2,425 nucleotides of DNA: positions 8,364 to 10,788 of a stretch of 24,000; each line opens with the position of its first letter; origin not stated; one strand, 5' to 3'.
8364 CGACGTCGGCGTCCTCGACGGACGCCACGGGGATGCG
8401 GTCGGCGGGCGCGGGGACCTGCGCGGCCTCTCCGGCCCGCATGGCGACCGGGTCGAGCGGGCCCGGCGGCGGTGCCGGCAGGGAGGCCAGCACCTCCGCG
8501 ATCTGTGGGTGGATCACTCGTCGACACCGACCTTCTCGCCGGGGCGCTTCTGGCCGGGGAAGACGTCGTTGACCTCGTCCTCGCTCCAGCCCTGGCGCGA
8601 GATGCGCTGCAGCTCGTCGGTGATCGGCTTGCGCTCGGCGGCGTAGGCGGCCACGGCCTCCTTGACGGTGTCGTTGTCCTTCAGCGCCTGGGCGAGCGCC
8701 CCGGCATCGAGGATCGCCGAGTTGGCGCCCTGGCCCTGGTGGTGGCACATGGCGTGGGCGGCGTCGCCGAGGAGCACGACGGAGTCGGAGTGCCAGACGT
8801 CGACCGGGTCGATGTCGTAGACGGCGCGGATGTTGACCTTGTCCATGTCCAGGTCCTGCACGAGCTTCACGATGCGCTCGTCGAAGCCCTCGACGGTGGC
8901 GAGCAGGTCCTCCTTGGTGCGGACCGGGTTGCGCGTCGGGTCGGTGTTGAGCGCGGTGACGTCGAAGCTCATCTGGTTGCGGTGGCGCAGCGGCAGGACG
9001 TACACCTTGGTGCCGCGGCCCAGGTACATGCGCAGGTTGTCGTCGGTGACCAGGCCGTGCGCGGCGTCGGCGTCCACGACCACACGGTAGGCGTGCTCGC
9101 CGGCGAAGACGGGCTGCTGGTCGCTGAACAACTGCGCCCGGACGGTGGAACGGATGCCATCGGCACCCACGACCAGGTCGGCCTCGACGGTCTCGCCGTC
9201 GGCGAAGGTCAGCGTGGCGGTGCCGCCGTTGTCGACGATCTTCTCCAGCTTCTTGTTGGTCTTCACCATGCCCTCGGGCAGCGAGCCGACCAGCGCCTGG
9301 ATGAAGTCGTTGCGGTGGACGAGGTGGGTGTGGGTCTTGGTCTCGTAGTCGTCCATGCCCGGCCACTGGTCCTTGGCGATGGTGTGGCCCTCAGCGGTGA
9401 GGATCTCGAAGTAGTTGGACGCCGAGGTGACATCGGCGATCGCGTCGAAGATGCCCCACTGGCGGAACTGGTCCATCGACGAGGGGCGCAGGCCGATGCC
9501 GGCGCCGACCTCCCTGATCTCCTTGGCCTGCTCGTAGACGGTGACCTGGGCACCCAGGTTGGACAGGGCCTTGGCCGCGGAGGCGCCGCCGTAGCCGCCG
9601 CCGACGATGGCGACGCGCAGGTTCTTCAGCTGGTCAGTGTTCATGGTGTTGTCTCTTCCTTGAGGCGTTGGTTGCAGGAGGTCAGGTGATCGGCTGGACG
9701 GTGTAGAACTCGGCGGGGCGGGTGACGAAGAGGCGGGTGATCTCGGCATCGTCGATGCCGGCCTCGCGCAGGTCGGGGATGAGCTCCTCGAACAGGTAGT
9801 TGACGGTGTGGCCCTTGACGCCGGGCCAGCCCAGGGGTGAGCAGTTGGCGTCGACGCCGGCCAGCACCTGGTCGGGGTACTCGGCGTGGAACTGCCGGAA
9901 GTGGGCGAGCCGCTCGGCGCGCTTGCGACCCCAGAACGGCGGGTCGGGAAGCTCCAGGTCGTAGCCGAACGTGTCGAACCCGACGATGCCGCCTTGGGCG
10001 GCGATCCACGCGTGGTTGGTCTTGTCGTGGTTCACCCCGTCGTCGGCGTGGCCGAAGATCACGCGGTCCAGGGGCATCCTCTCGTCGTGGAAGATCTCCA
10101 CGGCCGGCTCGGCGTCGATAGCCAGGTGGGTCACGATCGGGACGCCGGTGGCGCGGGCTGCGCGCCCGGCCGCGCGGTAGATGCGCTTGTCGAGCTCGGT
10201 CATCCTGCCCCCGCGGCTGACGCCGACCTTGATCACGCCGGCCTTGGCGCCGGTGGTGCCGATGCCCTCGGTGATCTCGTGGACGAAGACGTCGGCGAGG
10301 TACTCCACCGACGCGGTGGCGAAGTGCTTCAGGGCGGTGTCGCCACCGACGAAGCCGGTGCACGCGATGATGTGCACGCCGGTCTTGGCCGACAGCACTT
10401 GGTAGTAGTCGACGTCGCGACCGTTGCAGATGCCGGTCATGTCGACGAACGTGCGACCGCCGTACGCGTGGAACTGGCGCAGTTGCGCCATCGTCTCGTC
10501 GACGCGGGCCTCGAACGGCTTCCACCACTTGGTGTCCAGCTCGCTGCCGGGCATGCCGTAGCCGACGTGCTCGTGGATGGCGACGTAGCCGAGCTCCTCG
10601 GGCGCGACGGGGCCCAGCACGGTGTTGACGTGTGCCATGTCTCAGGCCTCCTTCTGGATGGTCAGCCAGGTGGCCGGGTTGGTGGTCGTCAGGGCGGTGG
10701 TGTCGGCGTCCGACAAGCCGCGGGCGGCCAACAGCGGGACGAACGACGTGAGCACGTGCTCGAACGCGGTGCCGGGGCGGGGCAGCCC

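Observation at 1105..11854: A ~10.7 kb accessory block splits the conserved dnaA-dnaN-recF-dciA | gyrB origin synteny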

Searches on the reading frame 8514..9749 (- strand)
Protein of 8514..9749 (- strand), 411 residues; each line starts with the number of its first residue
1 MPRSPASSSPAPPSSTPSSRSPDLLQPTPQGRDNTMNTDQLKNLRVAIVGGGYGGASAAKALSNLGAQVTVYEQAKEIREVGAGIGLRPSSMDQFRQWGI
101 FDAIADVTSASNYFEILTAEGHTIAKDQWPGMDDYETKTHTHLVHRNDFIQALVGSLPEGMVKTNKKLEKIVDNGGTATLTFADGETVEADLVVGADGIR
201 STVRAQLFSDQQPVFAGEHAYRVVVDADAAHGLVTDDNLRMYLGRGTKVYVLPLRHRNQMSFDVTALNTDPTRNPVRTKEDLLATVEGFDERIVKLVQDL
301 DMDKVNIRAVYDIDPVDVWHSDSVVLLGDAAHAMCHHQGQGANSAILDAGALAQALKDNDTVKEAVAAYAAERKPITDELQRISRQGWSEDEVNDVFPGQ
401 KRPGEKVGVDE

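Call 6: search_protein_families(library=pfam, proteins=[window:8514-9749:-], max_evalue=0.001)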
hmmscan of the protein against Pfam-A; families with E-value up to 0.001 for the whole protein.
window:8514-9749:- (411 aa): 10 families
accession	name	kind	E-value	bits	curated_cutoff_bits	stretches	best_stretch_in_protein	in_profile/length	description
PF01494.25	FAD_binding_3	-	1.8e-32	113.4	22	1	45-380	3-345/349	FAD binding domain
PF07992.20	Pyr_redox_2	-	2.1e-09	37.7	26.1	1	42-79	141-178/291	Pyridine nucleotide-disulphide oxidoreductase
PF00070.33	Pyr_redox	-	3.3e-07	31.1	22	1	45-79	1-35/82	Pyridine nucleotide-disulphide oxidoreductase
PF01266.30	DAO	-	3.6e-06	27.2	27.9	1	45-78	1-34/353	FAD dependent oxidoreductase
PF13450.12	NAD_binding_8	-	1.2e-05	25.9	21.9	1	48-77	1-30/68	NAD(P)-binding Rossmann-like domain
PF04820.20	Trp_halogenase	-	1.7e-05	24.3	21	0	45-102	1-61/458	Tryptophan halogenase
PF01593.30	Amino_oxidase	-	4.4e-05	23.4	19.8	0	148-194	205-251/443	Flavin containing amine oxidoreductase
PF13738.12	Pyr_redox_3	-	0.0001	22.1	30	0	37-124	158-255/305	Pyridine nucleotide-disulphide oxidoreductase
PF01262.27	AlaDh_PNT_C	-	0.00014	21.8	23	1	43-78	28-63/214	Alanine dehydrogenase/PNT, C-terminal domain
PF13241.12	NAD_binding_7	-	0.00067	20.6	22.1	0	40-75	4-39/104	Putative NAD(P)-binding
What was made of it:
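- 8514..9644 (-): Group A FAD-dependent monooxygenase. FAD_binding_3 (call 6).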

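Call 15: search_protein_families(library=ncbifam, proteins=[window:8514-9749:-], max_evalue=0.00001)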
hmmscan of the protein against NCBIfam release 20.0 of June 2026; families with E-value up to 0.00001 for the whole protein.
window:8514-9749:- (411 aa): 61 families (the best 25 are shown)
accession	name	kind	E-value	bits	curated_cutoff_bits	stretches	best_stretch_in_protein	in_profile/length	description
NF033623.1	urate_HpxO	equivalog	1.6e-57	195.2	500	1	46-386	2-341/381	FAD-dependent urate hydroxylase HpxO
NF005313.0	PRK06847.1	subfamily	4.7e-54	183.8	372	1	45-385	6-345/375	hypothetical protein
NF005243.0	PRK06753.1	equivalog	5e-54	183.6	365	1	45-385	2-332/374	hypothetical protein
NF005720.0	PRK07538.1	subfamily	3.2e-48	164.7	400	1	44-390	3-367/418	hypothetical protein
NF006021.0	PRK08163.1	equivalog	3.6e-47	161.2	459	1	43-385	5-351/398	3-hydroxybenzoate 6-monooxygenase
TIGR03219.1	salicylate_mono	equivalog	3.2e-43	147.9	446.35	1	44-386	1-368/414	salicylate 1-monooxygenase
NF005566.0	PRK07236.1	subfamily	1.5e-41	142.6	333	2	41-229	4-182/386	hypothetical protein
NF005062.0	PRK06475.1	equivalog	1.4e-28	99.9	524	1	44-375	4-345/401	FAD-binding protein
NF005761.0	PRK07588.1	equivalog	1.2e-26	93.6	454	1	45-385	2-343/392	FAD-binding domain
NF004832.0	PRK06184.1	subfamily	5.9e-23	81.4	476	1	42-395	5-359/506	hypothetical protein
NF033476.1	tet_destruct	subfamily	2.9e-22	79.2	550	1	45-377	5-337/386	tetracycline destructase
NF004829.0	PRK06183.1-3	subfamily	3.5e-22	78.8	390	1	41-384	6-353/520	bifunctional 3-(3-hydroxy-phenyl)propionate/3-hydroxycinnamic acid hydroxylase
TIGR01988.1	Ubi-OHases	subfamily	4.8e-22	78.3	224.65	1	46-369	2-325/387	ubiquinone biosynthesis hydroxylase, UbiH/UbiF/VisC/COQ6 family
NF005452.0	PRK07045.1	equivalog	8.6e-21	74.3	397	1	44-378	6-345/388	putative monooxygenase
NF004780.0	PRK06126.1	subfamily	1.8e-20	72.7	445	1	40-383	5-368/552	hypothetical protein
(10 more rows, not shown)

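Call 29: search_solved_structures(query=window:8514-9749:-, max_evalue=1e-20)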
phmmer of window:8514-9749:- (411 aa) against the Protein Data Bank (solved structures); distinct sequences matched with E-value up to 1e-20: 26.
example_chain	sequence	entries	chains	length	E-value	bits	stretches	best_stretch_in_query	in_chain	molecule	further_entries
8rqh_A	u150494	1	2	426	6.2e-39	137.3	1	43-386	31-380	Tropone 2-monooxygenase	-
8uiq_A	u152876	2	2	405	3.6e-38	134.8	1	44-386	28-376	6-hydroxynicotinate 3-monooxygenase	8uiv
5eow_A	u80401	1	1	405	3.6e-38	134.8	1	44-386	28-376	6-hydroxynicotinate 3-monooxygenase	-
8gsm_G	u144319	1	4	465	8.4e-33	117.1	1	37-356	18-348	4-hydroxybenzoate decarboxylase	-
6bz5_A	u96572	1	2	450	9.6e-33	116.9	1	43-388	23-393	Salicylate hydroxylase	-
8x38_A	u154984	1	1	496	3.8e-30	108.4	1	43-355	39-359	Decarboxylative Vanillate 1-Hydroxylase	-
5evy_X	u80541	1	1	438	1.4e-28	103.2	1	42-357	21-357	Salicylate hydroxylase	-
3alj_A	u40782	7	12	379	2.1e-28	102.7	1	40-385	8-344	2-methyl-3-hydroxypyridine-5-carboxylic acid oxygenase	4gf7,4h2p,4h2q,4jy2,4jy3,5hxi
3gmb_A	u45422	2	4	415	2.3e-28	102.5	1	38-385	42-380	2-methyl-3-hydroxypyridine-5-carboxylic acid oxygenase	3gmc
4h2n_A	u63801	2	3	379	6.5e-28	101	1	40-385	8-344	2-methyl-3-hydroxypyridine-5-carboxylic acid oxygenase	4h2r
3all_A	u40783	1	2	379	1.6e-27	99.7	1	40-385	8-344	2-methyl-3-hydroxypyridine-5-carboxylic acid oxygenase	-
4bk1_A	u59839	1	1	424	1.8e-27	99.6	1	40-356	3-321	PROBABLE SALICYLATE MONOOXYGENASE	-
4bjy_A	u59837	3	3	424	2.3e-27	99.2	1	40-356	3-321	PROBABLE SALICYLATE MONOOXYGENASE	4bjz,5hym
4bk2_A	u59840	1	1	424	2.3e-27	99.2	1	40-356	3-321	PROBABLE SALICYLATE MONOOXYGENASE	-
4bk3_A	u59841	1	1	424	2.7e-27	99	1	40-356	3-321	PROBABLE SALICYLATE MONOOXYGENASE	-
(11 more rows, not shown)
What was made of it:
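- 8514..9644 (-): Nearest solved relatives are tropone 2-monooxygenase, 6-hydroxynicotinate 3-monooxygenase and salicylate/vanillate decarboxylative hydroxylases, E 1e-39 to 1e-30 (call 29).
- The FAD monooxygenase is nearest to decarboxylative or aromatic hydroxylases (call 29).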

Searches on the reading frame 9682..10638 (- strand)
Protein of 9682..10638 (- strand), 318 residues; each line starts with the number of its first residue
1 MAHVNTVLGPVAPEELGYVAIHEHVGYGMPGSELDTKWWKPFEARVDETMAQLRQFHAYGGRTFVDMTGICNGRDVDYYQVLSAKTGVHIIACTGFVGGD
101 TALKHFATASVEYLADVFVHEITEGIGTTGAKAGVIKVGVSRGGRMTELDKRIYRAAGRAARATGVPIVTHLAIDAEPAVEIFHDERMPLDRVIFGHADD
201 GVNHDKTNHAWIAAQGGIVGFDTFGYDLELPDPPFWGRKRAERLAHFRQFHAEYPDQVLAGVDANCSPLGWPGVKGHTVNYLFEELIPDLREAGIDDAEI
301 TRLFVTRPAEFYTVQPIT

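Call 6: search_protein_families(library=pfam, proteins=[window:9682-10638:-], max_evalue=0.001)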
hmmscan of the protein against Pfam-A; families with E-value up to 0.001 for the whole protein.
window:9682-10638:- (318 aa): 1 family
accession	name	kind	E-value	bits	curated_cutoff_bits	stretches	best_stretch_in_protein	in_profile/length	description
PF02126.24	PTE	-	2e-47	162.5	22.4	1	12-312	2-297/298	Phosphotriesterase family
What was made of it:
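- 9682..10638 (-): PTE1: phosphotriesterase-family (amidohydrolase-fold) enzyme with all six binuclear-metal ligands. PF02126 E=2e-47 (call 6).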

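Call 10: find_encoding_contigs(protein=window:9682-10638:-, flank=10000, max_places=10)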
Protein window:9682-10638:- (318 aa): no gene with exactly this product is on record in the collection.

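Call 15: search_protein_families(library=ncbifam, proteins=[window:9682-10638:-], max_evalue=0.00001)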
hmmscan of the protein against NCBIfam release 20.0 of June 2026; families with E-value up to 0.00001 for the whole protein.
window:9682-10638:- (318 aa): 3 families
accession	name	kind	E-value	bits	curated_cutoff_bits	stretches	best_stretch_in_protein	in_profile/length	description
NF041153.1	organophos_OPH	equivalog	2.8e-32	112.2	500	1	3-226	36-257/365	organophosphate hydrolase OPH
NF007373.0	PRK09875.1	equivalog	4.5e-30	105.2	486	1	17-312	7-291/292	phosphotriesterase-related protein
NF045706.1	PhFuoseLconase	equivalog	1.4e-15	57.2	630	1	4-174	5-187/332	phospho-furanose lactonase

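Call 27: search_solved_structures(query=window:9682-10638:-, max_evalue=1e-10)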
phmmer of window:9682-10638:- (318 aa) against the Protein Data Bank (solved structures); distinct sequences matched with E-value up to 1e-10: 126 (the best 60 are shown).
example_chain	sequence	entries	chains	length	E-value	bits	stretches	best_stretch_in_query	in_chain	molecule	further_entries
6gbj_A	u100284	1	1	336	1.2e-33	120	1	3-226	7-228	Parathion hydrolase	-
6gbl_A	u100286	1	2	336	1.5e-33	119.7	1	3-225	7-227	Parathion hydrolase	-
6bhk_A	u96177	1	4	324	1.7e-33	119.5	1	3-312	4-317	Phosphotriesterase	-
2o4m_A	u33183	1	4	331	2.7e-33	118.8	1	3-227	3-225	Parathion hydrolase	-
6gbk_A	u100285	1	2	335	2.7e-33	118.8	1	3-225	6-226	Parathion hydrolase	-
9ti1_A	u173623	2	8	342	2.7e-33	118.8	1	3-225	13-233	Parathion hydrolase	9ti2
4h9v_A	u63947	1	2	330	1.1e-32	116.9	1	4-312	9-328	Phosphotriesterase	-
6bh7_A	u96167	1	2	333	1.2e-32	116.7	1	3-226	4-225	Phosphotriesterase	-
6fu6_A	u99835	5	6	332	1.4e-32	116.5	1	3-225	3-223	Parathion hydrolase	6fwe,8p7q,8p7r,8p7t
3f4c_A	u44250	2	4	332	1.4e-32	116.5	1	4-313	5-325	Organophosphorus hydrolase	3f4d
8p7n_A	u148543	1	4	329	1.4e-32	116.5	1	3-225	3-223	Parathion hydrolase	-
8p7s_A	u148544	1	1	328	1.5e-32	116.4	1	3-225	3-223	Parathion hydrolase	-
4h9x_A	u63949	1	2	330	2e-32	116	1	4-312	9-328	Phosphotriesterase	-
4e3t_A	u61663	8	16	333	2.2e-32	115.9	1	3-226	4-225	Phosphotriesterase | arylesterase variant of phosphotriesterase | Phosphotriesterase variant PTE-R18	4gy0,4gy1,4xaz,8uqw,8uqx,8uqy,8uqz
8p7u_A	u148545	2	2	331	2.2e-32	115.8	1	3-225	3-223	Parathion hydrolase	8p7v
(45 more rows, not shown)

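Call 65: search_dna_similar(query=window:9682-10638:-, collection=plasmids, mode=protein, max_evalue=1e-50, max_rows=15)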
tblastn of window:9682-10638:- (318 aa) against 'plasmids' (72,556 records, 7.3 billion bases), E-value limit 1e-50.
Records with a match: 4; places in all: 4; records where one place covers at least 80% of the query: 4.
Best place of each record, by identity: 60-80% 4.
By first word of the organism name: Burkholderia 3; Caballeronia 1.
By predicted mobility (MOB-suite, as given by PLSDB): non-mobilizable 3; conjugative 1.
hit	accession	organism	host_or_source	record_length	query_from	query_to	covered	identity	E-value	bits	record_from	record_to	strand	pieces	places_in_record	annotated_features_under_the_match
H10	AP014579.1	Burkholderia sp. RPE67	Riptortus pedestris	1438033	1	318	100%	66.6%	1e-132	422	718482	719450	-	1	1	parathion hydrolase | uncharacterized protein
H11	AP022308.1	Burkholderia sp. SFA1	-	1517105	1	318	100%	66.6%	2e-132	422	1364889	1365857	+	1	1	phosphotriesterase (x2)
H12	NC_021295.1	Caballeronia insecticola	-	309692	1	318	100%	66.3%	9e-132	420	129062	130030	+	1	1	aryldialkylphosphatase | phosphotriesterase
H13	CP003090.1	Burkholderia sp. YI23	-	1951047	1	318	100%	65.6%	2e-130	416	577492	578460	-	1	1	parathion hydrolase | hypothetical protein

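Call 79: find_related_loci(query=window:9682-10638:-, collection=metagenome_contigs, flank=10000)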
Query window:9682-10638:- (318 aa) in metagenome_contigs; peptide patterns used: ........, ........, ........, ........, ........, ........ (x = any residue, [..] = any of these).
244 stretches matched a pattern; 55 encode a relative of the query (tblastn E <= 1e-3); 55 distinct loci.
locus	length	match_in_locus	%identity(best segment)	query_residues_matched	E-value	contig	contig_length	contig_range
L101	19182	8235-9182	75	1-315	2e-156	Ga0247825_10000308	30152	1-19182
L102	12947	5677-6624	74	1-315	1e-154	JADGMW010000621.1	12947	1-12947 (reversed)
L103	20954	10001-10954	75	1-316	3e-153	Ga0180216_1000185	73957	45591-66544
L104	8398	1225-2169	74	1-315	6e-153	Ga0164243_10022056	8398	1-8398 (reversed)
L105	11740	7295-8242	74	1-315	9e-153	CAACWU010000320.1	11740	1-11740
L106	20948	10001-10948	74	1-315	9e-152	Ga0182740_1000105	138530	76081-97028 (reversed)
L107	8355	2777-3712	74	4-315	9e-152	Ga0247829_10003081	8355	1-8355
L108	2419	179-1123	73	1-315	1e-158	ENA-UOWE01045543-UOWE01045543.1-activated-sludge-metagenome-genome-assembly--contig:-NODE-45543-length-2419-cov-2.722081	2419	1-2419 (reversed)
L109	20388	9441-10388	72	1-315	4e-148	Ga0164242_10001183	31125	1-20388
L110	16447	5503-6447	70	1-314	5e-147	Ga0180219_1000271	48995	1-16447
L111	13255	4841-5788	70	1-315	5e-147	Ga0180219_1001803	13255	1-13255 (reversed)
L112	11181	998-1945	70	1-315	5e-147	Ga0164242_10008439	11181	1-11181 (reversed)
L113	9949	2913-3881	68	1-318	3e-146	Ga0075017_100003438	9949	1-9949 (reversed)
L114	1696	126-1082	71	2-315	2e-157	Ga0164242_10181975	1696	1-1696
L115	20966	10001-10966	69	1-317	3e-145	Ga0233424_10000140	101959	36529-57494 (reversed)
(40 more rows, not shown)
